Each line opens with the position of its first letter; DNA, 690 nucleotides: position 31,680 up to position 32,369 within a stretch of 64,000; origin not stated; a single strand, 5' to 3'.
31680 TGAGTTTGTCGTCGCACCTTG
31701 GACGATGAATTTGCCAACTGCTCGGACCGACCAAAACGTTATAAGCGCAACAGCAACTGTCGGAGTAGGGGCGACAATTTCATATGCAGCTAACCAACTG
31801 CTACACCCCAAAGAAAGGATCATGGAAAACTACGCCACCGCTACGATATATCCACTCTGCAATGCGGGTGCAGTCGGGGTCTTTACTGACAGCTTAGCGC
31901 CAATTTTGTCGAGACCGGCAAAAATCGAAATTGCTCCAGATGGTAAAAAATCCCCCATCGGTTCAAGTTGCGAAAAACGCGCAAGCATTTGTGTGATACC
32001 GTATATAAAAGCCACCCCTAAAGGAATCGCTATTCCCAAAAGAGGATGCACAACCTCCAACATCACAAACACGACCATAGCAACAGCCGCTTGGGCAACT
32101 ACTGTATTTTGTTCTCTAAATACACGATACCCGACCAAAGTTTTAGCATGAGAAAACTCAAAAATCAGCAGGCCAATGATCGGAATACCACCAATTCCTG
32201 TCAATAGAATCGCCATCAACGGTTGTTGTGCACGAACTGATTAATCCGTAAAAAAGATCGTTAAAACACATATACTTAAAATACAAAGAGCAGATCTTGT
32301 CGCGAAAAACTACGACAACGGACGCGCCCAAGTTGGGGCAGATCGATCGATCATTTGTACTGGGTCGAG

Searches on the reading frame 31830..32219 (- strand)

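Call 68: search_protein_families(library=pfam, proteins=[window:31830-32219:-], max_evalue=1)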
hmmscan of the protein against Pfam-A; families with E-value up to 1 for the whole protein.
window:31830-32219:- (129 aa): 1 family
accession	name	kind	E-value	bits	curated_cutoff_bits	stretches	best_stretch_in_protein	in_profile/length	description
PF15052.11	TMEM169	-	0.17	12.6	27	1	3-84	13-94/131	TMEM169 protein family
